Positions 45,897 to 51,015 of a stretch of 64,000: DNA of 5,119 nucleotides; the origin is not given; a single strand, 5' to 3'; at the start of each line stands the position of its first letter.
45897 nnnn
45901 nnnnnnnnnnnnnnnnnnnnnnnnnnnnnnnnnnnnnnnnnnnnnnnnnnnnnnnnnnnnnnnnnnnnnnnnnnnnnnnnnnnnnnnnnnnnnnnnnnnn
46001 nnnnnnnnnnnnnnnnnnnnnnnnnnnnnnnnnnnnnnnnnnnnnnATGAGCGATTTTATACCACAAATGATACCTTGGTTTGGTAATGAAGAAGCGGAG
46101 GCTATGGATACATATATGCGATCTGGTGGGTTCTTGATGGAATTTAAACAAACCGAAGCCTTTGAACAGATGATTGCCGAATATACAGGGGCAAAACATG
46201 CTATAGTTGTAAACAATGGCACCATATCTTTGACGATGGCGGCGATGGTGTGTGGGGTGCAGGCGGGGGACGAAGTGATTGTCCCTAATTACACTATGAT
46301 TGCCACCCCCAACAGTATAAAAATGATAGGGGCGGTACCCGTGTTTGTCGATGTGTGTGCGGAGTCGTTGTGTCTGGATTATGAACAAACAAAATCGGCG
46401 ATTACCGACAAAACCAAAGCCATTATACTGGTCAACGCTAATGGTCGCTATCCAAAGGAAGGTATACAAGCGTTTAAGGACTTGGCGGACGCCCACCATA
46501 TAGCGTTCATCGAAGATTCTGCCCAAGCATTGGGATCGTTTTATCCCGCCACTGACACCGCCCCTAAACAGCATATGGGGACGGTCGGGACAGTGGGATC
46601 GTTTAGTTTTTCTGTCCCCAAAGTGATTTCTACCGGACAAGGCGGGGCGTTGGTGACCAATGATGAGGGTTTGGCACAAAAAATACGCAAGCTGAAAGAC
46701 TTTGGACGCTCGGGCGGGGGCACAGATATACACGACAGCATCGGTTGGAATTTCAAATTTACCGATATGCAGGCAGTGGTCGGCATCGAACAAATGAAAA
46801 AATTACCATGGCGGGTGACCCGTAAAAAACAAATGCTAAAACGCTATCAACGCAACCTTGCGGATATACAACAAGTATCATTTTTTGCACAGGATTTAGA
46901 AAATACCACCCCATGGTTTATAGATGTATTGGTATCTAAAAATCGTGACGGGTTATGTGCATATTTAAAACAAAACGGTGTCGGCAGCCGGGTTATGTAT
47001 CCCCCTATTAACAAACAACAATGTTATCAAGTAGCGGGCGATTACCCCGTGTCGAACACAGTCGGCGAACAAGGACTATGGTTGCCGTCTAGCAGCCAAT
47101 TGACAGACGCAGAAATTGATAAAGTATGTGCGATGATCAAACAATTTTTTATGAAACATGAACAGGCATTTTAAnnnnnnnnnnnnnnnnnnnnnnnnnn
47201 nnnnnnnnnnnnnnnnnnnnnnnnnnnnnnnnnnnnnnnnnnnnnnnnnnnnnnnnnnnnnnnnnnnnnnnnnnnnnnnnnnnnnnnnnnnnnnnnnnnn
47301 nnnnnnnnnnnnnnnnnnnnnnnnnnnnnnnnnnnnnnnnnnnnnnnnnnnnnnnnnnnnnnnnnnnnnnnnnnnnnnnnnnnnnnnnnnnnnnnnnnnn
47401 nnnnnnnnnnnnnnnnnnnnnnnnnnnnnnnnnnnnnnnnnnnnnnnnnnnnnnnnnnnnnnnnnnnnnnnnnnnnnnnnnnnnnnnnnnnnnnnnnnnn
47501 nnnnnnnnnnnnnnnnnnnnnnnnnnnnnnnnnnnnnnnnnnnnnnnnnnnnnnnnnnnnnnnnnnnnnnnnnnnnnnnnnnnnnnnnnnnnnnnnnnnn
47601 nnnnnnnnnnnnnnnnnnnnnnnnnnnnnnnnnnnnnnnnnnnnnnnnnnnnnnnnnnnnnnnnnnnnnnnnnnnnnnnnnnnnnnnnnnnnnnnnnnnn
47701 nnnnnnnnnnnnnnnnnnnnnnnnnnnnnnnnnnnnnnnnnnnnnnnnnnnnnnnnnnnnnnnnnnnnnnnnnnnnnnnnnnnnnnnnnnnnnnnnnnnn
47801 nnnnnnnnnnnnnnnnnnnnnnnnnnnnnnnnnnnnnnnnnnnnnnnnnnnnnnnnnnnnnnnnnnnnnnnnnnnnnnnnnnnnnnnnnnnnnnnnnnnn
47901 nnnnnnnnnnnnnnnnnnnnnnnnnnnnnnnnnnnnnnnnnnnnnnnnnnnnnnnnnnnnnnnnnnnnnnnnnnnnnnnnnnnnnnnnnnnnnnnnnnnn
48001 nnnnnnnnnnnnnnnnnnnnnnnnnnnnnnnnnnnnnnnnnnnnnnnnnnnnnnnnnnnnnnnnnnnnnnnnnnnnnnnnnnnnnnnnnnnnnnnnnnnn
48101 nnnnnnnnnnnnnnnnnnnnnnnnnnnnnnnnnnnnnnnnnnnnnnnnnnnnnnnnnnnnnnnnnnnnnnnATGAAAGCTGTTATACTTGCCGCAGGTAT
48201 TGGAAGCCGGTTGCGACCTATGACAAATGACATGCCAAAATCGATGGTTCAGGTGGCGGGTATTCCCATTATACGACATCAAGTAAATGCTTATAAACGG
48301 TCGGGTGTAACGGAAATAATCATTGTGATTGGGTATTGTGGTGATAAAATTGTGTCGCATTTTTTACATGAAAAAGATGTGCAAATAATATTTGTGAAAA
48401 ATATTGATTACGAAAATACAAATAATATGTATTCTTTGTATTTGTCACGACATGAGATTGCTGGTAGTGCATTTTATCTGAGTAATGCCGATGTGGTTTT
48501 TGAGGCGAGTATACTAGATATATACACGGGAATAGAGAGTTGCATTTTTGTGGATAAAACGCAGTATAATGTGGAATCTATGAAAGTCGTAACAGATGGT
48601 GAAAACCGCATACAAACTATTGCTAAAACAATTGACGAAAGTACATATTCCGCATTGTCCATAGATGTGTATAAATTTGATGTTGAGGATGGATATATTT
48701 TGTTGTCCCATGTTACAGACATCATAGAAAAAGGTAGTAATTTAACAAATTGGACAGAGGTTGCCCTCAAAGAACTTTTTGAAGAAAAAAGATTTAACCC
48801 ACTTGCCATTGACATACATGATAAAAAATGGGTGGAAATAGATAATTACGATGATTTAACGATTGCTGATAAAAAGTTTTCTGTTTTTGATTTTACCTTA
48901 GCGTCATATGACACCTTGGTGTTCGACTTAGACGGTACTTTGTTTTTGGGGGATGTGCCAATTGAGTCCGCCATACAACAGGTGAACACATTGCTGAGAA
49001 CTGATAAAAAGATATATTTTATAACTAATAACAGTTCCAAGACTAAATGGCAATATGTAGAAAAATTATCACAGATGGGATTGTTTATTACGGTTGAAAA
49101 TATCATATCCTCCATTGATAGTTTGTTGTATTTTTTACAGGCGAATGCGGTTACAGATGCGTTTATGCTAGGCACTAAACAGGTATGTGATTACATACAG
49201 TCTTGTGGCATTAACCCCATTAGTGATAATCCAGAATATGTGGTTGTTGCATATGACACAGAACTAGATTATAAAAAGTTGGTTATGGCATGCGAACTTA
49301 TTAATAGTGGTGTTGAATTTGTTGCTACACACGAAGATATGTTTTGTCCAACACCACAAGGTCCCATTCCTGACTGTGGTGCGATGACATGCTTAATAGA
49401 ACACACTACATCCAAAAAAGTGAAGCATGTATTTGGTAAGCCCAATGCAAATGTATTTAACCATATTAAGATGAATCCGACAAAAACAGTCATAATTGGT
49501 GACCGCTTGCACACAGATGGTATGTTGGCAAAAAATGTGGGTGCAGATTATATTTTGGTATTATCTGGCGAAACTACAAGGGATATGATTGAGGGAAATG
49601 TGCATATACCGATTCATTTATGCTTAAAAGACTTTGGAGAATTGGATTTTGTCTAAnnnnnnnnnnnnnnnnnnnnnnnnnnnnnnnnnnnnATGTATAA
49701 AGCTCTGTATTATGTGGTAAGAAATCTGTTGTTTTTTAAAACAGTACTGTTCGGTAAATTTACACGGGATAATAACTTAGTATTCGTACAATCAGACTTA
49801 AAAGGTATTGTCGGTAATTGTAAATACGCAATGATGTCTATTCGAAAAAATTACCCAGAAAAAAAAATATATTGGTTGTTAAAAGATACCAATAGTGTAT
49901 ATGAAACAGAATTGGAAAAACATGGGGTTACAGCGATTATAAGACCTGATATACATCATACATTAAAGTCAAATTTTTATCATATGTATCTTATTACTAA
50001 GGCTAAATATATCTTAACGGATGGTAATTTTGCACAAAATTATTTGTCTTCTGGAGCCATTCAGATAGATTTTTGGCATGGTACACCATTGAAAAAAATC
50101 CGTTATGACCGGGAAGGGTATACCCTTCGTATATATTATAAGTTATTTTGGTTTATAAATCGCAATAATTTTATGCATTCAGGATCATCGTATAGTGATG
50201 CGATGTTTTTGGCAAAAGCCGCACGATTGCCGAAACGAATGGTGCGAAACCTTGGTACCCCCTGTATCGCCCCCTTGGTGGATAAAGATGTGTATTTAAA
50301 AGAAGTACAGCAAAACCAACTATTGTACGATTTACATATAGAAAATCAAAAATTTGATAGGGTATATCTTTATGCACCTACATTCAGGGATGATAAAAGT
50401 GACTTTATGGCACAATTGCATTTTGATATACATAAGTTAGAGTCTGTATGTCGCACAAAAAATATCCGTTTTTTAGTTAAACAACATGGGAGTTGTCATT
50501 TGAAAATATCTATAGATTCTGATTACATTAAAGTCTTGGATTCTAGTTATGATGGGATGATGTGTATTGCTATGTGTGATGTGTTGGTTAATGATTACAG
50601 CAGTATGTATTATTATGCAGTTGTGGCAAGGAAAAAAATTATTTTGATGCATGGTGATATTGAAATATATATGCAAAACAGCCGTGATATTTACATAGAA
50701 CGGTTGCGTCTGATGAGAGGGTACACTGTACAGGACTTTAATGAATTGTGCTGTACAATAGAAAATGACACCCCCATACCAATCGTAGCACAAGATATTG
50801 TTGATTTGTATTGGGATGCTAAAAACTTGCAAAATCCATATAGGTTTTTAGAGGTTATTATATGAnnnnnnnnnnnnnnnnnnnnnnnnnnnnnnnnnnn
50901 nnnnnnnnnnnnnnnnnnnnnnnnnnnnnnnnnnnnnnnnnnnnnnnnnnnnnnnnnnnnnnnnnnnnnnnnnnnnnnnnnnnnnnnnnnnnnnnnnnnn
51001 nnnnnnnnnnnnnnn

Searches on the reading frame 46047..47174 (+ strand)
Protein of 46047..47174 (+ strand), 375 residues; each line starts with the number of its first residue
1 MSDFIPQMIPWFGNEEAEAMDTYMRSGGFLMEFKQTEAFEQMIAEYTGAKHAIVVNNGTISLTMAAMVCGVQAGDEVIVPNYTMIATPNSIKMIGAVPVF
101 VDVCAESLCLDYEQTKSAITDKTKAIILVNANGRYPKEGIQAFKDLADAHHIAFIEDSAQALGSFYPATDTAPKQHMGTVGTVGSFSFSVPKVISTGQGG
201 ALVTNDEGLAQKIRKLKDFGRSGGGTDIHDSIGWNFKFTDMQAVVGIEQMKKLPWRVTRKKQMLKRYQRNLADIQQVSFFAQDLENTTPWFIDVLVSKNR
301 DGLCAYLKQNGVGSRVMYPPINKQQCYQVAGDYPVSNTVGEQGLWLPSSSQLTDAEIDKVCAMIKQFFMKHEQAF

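Call 26: search_protein_families(library=pfam, proteins=[window:46047-47174:+], max_evalue=0.001)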
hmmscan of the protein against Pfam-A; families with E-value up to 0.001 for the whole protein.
window:46047-47174:+ (375 aa): 4 families
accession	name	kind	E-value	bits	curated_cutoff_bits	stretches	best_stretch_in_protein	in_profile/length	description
PF01041.23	DegT_DnrJ_EryC1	-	5.8e-91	305.8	19.8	1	13-364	4-359/360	DegT/DnrJ/EryC1/StrS aminotransferase family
PF01212.27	Beta_elim_lyase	-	6.5e-09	36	27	1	34-222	32-229/288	Beta-eliminating lyase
PF00155.27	Aminotran_1_2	-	7.9e-08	32.3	19.7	1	35-166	43-194/361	Aminotransferase class I and II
PF01053.26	Cys_Met_Meta_PP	-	8.6e-05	21.7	27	1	35-128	53-143/381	Cys/Met metabolism PLP-dependent enzyme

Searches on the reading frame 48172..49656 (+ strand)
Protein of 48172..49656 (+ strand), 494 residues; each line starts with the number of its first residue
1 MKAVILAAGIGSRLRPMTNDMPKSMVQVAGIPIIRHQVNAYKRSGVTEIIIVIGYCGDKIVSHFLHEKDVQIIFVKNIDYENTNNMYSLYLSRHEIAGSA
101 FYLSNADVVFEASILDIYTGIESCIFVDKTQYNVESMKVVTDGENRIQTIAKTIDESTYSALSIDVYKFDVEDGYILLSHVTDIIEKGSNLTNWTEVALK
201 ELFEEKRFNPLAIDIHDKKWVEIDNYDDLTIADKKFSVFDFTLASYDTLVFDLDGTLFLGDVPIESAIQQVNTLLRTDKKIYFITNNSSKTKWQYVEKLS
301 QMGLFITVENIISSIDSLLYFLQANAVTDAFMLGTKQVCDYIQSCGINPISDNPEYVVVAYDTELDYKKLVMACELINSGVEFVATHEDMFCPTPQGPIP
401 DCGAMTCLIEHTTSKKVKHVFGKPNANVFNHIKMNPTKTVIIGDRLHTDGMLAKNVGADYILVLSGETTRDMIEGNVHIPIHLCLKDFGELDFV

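Call 26: search_protein_families(library=pfam, proteins=[window:48172-49656:+], max_evalue=0.001)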
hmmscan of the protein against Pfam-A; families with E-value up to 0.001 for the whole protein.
window:48172-49656:+ (494 aa): 7 families
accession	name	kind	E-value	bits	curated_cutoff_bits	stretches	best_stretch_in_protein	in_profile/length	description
PF13344.12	Hydrolase_6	-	9.1e-21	74.2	27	1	250-347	2-100/101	Haloacid dehalogenase-like hydrolase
PF13242.12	Hydrolase_like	-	6.4e-12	45.7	22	1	420-490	1-74/75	HAD-hyrolase-like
PF00483.29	NTP_transferase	-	1.2e-11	45.1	21.2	1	2-109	1-112/245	Nucleotidyl transferase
PF12804.13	NTP_transf_3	-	2.7e-09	37.8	27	1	3-110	1-98/160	MobA-like NTP transferase domain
PF01128.25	IspD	-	4.9e-07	30.2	27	1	2-73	2-71/221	2-C-methyl-D-erythritol 4-phosphate cytidylyltransferase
PF00702.32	Hydrolase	-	4e-05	24.5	26.4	1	246-457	1-191/191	haloacid dehalogenase-like hydrolase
PF09419.16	PGP_phosphatase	-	0.00041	20.4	20.4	0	418-463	111-163/168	Mitochondrial PGP phosphatase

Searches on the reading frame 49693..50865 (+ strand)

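Call 26: search_protein_families(library=pfam, proteins=[window:49693-50865:+], max_evalue=0.001)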
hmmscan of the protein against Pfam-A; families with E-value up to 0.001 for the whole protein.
window:49693-50865:+ (390 aa): 1 family
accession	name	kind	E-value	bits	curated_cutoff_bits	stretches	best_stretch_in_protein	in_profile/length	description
PF04464.20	Glyphos_transf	-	4.7e-37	128.3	22.1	1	17-358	4-330/367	CDP-Glycerol:Poly(glycerophosphate) glycerophosphotransferase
